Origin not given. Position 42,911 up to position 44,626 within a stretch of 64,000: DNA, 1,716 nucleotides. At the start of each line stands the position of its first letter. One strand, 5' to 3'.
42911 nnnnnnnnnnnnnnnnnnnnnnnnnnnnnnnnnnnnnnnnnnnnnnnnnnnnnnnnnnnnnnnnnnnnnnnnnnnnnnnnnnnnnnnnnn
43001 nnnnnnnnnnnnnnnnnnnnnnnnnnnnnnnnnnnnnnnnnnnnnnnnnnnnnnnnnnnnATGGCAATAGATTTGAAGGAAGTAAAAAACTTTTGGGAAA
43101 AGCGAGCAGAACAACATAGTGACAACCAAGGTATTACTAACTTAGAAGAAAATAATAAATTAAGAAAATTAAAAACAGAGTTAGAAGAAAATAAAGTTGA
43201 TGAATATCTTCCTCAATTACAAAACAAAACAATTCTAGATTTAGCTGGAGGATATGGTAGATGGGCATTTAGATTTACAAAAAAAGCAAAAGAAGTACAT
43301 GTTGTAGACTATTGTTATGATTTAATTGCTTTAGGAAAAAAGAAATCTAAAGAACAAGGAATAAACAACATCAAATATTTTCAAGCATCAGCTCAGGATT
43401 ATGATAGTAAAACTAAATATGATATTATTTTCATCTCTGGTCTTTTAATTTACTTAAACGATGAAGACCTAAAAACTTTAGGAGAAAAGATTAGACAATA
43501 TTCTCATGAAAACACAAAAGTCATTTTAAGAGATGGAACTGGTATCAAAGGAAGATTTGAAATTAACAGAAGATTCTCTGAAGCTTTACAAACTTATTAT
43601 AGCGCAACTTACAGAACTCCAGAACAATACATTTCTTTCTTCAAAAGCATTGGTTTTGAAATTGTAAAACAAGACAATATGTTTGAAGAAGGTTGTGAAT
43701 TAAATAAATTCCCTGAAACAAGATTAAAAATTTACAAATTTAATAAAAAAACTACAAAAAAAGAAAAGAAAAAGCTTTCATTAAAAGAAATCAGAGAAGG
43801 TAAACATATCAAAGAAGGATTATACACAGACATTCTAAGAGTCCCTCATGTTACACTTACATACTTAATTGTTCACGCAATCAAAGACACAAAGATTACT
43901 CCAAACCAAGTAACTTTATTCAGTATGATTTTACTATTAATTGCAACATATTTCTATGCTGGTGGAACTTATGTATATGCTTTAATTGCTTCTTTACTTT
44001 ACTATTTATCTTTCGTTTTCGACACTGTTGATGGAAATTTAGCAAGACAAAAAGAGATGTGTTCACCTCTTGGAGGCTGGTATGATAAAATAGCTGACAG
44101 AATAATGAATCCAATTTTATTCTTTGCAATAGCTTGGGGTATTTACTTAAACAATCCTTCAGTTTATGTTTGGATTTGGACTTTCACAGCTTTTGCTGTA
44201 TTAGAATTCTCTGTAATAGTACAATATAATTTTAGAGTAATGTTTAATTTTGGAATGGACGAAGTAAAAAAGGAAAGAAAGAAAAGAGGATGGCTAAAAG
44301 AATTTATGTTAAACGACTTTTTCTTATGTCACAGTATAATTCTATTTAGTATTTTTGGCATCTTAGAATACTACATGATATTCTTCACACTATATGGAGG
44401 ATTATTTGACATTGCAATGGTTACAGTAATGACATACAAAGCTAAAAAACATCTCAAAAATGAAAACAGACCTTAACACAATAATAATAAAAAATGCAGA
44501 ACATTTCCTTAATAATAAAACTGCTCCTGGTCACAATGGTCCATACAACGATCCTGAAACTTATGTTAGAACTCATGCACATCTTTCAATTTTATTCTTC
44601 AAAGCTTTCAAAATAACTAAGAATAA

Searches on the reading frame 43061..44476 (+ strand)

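Call 8: search_protein_families(library=pfam, proteins=[window:43061-44476:+], max_evalue=0.01)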
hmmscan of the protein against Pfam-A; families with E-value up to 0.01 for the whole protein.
window:43061-44476:+ (471 aa): 10 families
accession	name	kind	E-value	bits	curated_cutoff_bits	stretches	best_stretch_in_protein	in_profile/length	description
PF01066.26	CDP-OH_P_transf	-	2.5e-13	51.1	22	1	279-389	2-104/152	CDP-alcohol phosphatidyltransferase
PF13649.12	Methyltransf_25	-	3.2e-12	47.4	27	1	58-146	1-91/97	Methyltransferase domain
PF01209.24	Ubie_methyltran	-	3.4e-10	40.1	20.1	1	44-128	37-125/233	ubiE/COQ5 methyltransferase family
PF13847.12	Methyltransf_31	-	1.5e-07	31.6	27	1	55-159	4-112/145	Methyltransferase domain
PF08242.18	Methyltransf_12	-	4.2e-06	27.9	30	1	59-146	1-90/98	Methyltransferase domain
PF08241.18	Methyltransf_11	-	1.1e-05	26.4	21.2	1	59-142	1-81/95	Methyltransferase domain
PF05891.18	Methyltransf_PK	-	2.1e-05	24.6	27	1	41-165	42-168/218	AdoMet dependent proline di-methyltransferase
PF13489.12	Methyltransf_23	-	0.00011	22.4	27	1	45-202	12-162/164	Methyltransferase domain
PF05175.20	MTS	-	0.00043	20.4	23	1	49-124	26-103/170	Methyltransferase small domain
PF12147.14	Methyltransf_20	-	0.0085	15.7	21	0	41-135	120-223/309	Putative methyltransferase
